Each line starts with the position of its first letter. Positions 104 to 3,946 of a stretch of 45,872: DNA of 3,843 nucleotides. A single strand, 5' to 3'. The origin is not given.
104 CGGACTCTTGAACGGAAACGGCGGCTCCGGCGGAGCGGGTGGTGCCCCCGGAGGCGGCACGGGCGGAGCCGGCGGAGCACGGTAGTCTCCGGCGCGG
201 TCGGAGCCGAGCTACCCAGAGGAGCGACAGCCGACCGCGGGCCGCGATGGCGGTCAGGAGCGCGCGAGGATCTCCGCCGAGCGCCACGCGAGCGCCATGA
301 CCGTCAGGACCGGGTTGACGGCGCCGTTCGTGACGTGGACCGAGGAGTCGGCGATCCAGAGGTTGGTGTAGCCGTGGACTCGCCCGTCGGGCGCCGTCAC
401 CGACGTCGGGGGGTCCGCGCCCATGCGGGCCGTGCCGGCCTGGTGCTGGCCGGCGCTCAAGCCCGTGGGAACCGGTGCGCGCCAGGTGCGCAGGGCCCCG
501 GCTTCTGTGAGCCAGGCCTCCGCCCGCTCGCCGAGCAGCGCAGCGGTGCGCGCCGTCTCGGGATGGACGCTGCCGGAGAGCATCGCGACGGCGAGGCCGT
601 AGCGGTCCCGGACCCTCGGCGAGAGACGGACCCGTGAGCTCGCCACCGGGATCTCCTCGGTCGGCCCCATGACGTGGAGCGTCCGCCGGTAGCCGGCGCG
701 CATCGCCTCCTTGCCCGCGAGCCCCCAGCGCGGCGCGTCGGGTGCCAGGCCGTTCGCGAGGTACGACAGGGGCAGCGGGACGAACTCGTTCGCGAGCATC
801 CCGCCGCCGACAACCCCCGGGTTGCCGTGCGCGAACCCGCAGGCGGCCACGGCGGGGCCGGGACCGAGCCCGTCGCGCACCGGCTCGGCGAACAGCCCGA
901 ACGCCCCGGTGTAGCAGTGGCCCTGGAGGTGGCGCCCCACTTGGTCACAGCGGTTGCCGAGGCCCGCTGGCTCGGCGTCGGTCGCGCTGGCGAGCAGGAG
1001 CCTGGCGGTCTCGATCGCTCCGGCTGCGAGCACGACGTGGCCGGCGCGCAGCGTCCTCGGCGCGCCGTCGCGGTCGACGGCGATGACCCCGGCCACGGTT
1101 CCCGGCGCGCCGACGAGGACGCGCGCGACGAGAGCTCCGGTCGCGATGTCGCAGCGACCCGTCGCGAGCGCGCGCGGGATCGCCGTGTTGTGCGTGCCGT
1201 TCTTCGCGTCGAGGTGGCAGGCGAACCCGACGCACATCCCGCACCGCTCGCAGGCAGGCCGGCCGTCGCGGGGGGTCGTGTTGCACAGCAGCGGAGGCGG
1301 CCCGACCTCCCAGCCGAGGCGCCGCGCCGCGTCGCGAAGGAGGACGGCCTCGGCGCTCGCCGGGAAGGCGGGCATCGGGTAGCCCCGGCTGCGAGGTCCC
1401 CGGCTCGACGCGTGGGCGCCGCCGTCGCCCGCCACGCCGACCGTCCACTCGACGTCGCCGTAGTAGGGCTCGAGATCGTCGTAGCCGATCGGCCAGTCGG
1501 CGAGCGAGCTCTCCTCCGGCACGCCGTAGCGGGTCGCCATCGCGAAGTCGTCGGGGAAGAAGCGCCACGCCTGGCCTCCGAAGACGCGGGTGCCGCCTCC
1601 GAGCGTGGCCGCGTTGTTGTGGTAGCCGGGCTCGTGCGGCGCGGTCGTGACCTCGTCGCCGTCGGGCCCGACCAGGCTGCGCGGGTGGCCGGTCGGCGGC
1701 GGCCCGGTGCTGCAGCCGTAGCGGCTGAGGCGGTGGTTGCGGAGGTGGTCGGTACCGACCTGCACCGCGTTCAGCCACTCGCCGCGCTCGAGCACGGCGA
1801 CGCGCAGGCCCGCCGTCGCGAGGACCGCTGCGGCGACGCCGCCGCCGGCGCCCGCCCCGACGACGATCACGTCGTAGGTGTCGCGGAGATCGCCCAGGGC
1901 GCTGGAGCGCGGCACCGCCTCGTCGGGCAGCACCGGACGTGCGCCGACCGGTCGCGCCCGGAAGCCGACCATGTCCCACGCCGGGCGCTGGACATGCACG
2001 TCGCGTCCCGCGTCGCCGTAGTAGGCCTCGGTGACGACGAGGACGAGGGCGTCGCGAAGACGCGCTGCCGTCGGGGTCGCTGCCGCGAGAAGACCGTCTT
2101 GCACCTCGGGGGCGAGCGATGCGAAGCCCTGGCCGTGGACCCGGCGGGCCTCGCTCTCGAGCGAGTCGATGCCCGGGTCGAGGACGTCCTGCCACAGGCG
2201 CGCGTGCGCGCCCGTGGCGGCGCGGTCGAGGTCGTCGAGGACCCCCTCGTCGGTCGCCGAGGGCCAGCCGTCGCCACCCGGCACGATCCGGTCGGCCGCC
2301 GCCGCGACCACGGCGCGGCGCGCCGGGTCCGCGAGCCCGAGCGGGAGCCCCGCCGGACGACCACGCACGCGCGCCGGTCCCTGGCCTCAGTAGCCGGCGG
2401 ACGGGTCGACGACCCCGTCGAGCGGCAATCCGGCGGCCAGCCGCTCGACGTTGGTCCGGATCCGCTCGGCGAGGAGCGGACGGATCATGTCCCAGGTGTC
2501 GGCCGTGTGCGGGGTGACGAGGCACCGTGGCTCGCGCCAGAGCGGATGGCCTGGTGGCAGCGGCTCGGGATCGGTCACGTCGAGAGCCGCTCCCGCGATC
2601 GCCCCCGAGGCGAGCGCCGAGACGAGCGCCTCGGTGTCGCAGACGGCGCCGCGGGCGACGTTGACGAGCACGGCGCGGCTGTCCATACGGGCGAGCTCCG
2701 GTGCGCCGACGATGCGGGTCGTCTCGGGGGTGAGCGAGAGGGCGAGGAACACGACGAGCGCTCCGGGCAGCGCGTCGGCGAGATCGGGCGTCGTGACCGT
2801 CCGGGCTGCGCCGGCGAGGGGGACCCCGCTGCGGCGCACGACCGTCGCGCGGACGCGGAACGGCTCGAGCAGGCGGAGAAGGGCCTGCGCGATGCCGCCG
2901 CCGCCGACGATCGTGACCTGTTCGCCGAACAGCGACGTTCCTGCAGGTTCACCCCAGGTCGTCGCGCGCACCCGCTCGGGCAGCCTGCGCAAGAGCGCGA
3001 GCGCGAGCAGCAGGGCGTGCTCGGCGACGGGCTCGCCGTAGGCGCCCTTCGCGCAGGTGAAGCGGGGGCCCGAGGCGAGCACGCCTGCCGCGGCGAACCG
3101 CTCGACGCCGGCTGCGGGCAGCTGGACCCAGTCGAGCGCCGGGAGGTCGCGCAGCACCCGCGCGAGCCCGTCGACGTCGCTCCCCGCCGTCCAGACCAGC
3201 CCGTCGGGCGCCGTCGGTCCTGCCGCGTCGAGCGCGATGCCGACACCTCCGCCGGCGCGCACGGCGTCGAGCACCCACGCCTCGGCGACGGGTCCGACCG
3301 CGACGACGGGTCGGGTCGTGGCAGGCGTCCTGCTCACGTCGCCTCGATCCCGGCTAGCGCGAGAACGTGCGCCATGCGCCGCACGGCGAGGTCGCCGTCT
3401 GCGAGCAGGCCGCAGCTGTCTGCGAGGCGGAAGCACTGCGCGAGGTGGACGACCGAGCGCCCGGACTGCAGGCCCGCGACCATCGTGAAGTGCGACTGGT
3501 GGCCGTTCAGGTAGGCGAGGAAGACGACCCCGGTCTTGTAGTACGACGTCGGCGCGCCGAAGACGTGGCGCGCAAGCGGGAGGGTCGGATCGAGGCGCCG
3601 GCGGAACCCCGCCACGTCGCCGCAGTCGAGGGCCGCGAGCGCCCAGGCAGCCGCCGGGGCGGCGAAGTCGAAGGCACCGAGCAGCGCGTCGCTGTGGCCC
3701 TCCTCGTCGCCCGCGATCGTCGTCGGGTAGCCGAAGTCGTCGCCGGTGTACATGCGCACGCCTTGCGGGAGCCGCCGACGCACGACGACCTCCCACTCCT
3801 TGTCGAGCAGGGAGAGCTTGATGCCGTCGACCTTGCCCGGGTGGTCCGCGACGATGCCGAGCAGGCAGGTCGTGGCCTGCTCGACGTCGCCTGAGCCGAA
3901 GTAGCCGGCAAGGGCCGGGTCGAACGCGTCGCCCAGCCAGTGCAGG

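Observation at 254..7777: LacI-linked six-gene operon built around a DUF993 protein: candidate uncharacterised keto-sugar/glycoside pathway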

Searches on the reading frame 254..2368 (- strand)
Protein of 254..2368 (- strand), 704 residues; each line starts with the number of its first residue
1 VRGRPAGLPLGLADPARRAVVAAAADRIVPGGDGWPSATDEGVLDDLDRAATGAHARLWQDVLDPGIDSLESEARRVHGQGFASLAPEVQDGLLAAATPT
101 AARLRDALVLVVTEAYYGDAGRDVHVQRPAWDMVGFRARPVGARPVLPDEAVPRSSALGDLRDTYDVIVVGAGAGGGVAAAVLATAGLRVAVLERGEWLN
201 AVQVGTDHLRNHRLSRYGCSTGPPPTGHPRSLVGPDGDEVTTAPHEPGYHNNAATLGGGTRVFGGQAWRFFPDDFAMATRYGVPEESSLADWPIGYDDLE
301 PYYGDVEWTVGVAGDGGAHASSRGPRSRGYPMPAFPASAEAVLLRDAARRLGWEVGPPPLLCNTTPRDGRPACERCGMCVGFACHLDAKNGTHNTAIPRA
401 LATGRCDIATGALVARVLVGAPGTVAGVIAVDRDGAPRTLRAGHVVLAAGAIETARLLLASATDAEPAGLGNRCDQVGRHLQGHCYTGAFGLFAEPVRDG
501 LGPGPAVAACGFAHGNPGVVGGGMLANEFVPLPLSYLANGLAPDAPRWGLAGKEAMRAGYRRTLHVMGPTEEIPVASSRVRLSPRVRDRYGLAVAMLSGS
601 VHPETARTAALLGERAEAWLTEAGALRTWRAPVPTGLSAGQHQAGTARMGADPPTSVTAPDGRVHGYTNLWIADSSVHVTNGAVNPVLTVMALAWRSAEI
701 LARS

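Call 3: search_protein_families(library=pfam, proteins=[window:254-2368:-], max_evalue=0.01)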
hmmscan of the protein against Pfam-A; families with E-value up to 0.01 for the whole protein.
window:254-2368:- (704 aa): 10 families
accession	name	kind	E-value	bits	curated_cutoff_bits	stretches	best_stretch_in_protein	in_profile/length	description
PF05199.19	GMC_oxred_C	-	1.9e-17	64.6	24.6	1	579-694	6-139/139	GMC oxidoreductase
PF00732.25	GMC_oxred_N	-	6.3e-14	52.7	23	1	295-485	59-217/218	GMC oxidoreductase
PF13618.11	Gluconate_2-dh3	-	1.3e-09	39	23.4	1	17-99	3-84/135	Gluconate 2-dehydrogenase subunit 3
PF00890.30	FAD_binding_2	-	2.7e-06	27.3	20.4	1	166-197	1-32/414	FAD binding domain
PF13450.12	NAD_binding_8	-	0.0002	22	21.9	1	169-197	1-29/68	NAD(P)-binding Rossmann-like domain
PF07992.20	Pyr_redox_2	-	0.00053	19.9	26.1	1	165-201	1-38/291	Pyridine nucleotide-disulphide oxidoreductase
PF01946.23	Thi4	-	0.00054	19.7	26.2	1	165-195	18-49/235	Thi4 family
PF01494.25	FAD_binding_3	-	0.00077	19.2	22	1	165-198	2-35/349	FAD binding domain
PF03486.20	HI0933_like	-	0.0058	16.5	50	1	166-197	2-33/244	HI0933-like protein Rossmann domain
PF12831.13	FAD_oxidored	-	0.0075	16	27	0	166-199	1-34/416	FAD dependent oxidoreductase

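Call 6: search_protein_families(library=ncbifam, proteins=[window:254-2368:-], max_evalue=0.001)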
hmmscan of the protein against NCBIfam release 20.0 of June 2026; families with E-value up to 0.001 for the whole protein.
window:254-2368:- (704 aa): 26 families (the best 25 are shown)
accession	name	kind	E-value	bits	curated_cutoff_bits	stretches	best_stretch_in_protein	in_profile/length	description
TIGR03970.1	mycofact_MftG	equivalog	1.5e-19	70.3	387.45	2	572-701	357-486/487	mycofactocin dehydrogenase MftG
TIGR02462.1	pyranose_ox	equivalog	1.6e-13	50.5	544.9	1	640-701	482-543/548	pyranose oxidase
NF058674.1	CholsOxChoxAB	equivalog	4.7e-13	48.5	850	2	640-697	471-528/535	cholesterol oxidase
NF002550.0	PRK02106.1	subfamily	6e-11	41.6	605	1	641-698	472-530/563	choline dehydrogenase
TIGR04542.1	GMC_mycofac_2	equivalog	2e-10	40.3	400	1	636-698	365-422/425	mycofactocin system GMC family oxidoreductase MftG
TIGR02032.1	GG-red-SF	subfamily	1.5e-07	31.4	158.8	1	165-203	1-39/297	geranylgeranyl reductase family protein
NF007450.0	PRK10015.1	subfamily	1e-06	27.8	466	1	163-214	4-55/429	FAD-dependent oxidoreductase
NF007542.0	PRK10157.1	subfamily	1.1e-06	27.7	610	1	163-216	4-57/428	FAD-dependent oxidoreductase FixC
TIGR01810.1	betA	equivalog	1.7e-06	27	732.1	1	640-699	464-524/532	choline dehydrogenase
NF041080.1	DGGGPL_reductase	equivalog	1.2e-05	24.4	580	1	164-218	1-56/447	digeranylgeranylglycerophospholipid reductase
NF005508.0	PRK07121.1-1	equivalog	1.5e-05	23.8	537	1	158-196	14-52/497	FAD-binding protein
NF009477.0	PRK12843.1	equivalog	2.4e-05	23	758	1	161-199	13-51/578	FAD-dependent oxidoreductase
TIGR00292.1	TIGR00292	equivalog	4.6e-05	22.8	148.3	1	165-195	22-52/254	sulfide-dependent adenosine diphosphate thiazole synthase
NF004829.0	PRK06183.1-3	subfamily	5.4e-05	22.1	390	1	163-196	7-40/520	bifunctional 3-(3-hydroxy-phenyl)propionate/3-hydroxycinnamic acid hydroxylase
NF053717.1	VnlPnlRedVprA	equivalog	5.6e-05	22.1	600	1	162-197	4-39/481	vinyl phenol reductase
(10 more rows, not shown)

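Call 66: search_solved_structures(query=window:254-2368:-, max_evalue=0.001)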
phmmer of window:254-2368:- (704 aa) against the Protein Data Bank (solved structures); distinct sequences matched with E-value up to 0.001: 52.
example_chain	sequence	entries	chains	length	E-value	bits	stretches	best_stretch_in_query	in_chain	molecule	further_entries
8hdd_A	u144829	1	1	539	1.7e-49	171.9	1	165-702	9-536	Glucose dehydrogenase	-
6a2u_B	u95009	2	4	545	1.7e-49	171.9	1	165-702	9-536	Glucose dehydrogenase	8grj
8xcm_A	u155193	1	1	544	1.4e-47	165.6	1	165-701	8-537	Fructose dehydrogenase large subunit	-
7w2j_A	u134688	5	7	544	6.8e-47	163.3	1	165-701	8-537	Fructose dehydrogenase large subunit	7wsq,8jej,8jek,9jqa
8k6k_A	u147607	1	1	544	1.1e-46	162.7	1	165-701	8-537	Fructose dehydrogenase (N1146A) large subunit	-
8k6j_A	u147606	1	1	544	6.8e-46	160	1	165-701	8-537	Fructose dehydrogenase (H1147A) large subunit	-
8xcn_A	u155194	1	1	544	1.1e-45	159.4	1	165-701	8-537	Fructose dehydrogenase large subunit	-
7dve_A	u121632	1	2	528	2.6e-11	45.7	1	576-702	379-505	6'''-hydroxyparomomycin C oxidase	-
7qf8_A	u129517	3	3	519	1.2e-07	33.6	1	410-702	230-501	GMC oxidoreductase family protein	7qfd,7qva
3ljp_A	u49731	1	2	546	1.8e-07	33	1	640-701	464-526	Choline oxidase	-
2jbv_A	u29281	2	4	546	4e-07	31.8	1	641-701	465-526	CHOLINE OXIDASE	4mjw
3nne_A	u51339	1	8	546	4e-07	31.8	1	641-701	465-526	Choline oxidase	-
3bly_A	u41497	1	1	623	6.7e-06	27.8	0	641-701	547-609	Pyranose oxidase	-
3fdy_A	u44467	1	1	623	7.6e-06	27.6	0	641-701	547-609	Pyranose oxidase (Pyranose 2-oxidase)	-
3k4m_A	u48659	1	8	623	7.8e-06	27.6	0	641-701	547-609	Pyranose 2-oxidase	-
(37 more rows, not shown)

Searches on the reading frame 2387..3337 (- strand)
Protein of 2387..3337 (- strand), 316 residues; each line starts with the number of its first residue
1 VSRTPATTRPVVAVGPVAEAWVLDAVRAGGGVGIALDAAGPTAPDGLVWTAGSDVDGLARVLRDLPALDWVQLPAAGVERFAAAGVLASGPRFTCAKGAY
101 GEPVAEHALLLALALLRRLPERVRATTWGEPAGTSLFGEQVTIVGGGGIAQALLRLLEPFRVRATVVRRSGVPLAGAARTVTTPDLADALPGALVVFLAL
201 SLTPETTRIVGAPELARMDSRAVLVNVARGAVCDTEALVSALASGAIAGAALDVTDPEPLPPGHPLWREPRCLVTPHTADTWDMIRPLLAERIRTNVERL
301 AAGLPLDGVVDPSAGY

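Call 6: search_protein_families(library=ncbifam, proteins=[window:2387-3337:-], max_evalue=0.001)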
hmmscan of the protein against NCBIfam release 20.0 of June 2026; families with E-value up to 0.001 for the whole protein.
window:2387-3337:- (316 aa): 22 families
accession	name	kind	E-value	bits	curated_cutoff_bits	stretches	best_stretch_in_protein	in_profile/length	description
NF041369.1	Dhydh_Halo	equivalog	3.1e-46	158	400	1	68-304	56-298/305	D-2-hydroxyacid dehydrogenase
NF005069.0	PRK06487.1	equivalog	8.1e-26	90.8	448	1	61-306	63-316/320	2-hydroxyacid dehydrogenase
NF009714.1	PRK13243.1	equivalog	3.4e-25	89.1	455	1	95-297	95-309/332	glyoxylate reductase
NF005750.0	PRK07574.1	equivalog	5.7e-22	78.3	329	1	103-279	150-335/386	NAD-dependent formate dehydrogenase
TIGR01327.1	PGDH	equivalog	1.3e-20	73.7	454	1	104-281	99-281/525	phosphoglycerate dehydrogenase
NF011938.0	PRK15409.1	equivalog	1.6e-20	73.4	492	1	99-280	98-288/324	glyoxylate/hydroxypyruvate reductase GhrB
NF012013.0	PRK15469.1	equivalog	2.1e-20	73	403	1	140-316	138-312/312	glyoxylate/hydroxypyruvate reductase GhrA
NF008759.0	PRK11790.1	equivalog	6.5e-18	64.6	404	1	104-277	113-293/410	phosphoglycerate dehydrogenase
NF005387.0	PRK06932.1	equivalog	6.5e-17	61.5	492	1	61-300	59-309/314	2-hydroxyacid dehydrogenase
NF000492.1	vanH_gen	exception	7.1e-16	58.2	540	1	103-258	101-255/312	D-lactate dehydrogenase VanH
NF006263.0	PRK08410.1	equivalog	8.8e-15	54.9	389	1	135-300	142-306/311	D-2-hydroxyacid dehydrogenase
NF000128.1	vanH-Sc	exception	5.6e-14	52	650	1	104-258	122-275/337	D-lactate dehydrogenase VanH-Sc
NF000004.1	vanH-D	exception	1e-13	51.2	550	1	103-258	107-261/323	D-lactate dehydrogenase VanH-D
NF005027.0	PRK06436.1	equivalog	3.8e-12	45.9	261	1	95-245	76-226/303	2-hydroxyacid dehydrogenase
NF000151.1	vanH-Ac1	exception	1.4e-11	44.3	750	1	104-257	138-290/351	D-lactate dehydrogenase VanH-Ac1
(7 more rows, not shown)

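Call 67: search_solved_structures(query=window:2387-3337:-, max_evalue=1e-20)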
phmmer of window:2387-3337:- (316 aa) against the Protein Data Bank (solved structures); distinct sequences matched with E-value up to 1e-20: 12.
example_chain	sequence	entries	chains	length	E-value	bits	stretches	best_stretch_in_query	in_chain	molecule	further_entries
5mh5_A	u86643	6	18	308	6.1e-33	117.8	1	68-306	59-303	D-2-hydroxyacid dehydrogenase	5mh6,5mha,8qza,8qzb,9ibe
3evt_A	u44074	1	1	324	2.3e-27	99.5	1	63-281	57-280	Phosphoglycerate dehydrogenase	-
2cuk_A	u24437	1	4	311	3.5e-27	98.9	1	59-296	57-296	glycerate dehydrogenase/glyoxylate reductase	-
2h1s_A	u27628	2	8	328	7.5e-26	94.6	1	69-289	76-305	Glyoxylate reductase/hydroxypyruvate reductase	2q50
2gcg_A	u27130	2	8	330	7.8e-26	94.5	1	69-289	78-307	Glyoxylate reductase/hydroxypyruvate reductase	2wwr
8hpg_A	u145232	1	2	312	3.3e-25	92.4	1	65-312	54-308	Phenylpyruvate reductase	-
3hg7_A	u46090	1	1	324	1.2e-24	90.6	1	65-316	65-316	D-isomer specific 2-hydroxyacid dehydrogenase family protein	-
4xa8_A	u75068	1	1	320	4.6e-24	88.7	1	75-316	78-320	D-isomer specific 2-hydroxyacid dehydrogenase NAD-binding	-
5vg6_A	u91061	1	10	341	5.4e-24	88.4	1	75-316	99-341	D-isomer specific 2-hydroxyacid dehydrogenase NAD-binding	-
4n18_A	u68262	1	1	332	5.3e-23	85.2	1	62-316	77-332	D-isomer specific 2-hydroxyacid dehydrogenase family protein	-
9whb_A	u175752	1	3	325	2.8e-22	82.8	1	93-283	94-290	3-phosphoglycerate dehydrogenase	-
5tx7_A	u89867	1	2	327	2.3e-21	79.8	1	61-308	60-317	D-isomer specific 2-hydroxyacid dehydrogenase family protein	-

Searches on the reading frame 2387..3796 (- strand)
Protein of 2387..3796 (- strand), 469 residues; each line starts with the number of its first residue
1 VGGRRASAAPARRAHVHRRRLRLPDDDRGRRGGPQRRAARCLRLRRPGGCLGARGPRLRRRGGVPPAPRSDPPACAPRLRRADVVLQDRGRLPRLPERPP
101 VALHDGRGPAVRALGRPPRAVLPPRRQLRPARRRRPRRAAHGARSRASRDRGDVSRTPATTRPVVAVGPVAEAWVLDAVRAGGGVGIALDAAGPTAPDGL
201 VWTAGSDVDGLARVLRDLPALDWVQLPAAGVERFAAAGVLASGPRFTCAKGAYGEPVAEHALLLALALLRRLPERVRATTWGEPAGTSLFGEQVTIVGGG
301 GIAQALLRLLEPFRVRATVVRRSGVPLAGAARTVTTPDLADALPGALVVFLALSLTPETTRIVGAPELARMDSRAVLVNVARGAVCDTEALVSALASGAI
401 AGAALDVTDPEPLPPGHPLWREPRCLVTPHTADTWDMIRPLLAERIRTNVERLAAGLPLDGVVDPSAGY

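Call 3: search_protein_families(library=pfam, proteins=[window:2387-3796:-], max_evalue=0.01)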
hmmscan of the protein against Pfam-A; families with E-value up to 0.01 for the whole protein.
window:2387-3796:- (469 aa): 1 family
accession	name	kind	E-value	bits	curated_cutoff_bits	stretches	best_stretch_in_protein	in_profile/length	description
PF02826.25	2-Hacid_dh_C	-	1.1e-42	145.8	25.1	1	264-432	3-178/178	D-isomer specific 2-hydroxyacid dehydrogenase, NAD binding domain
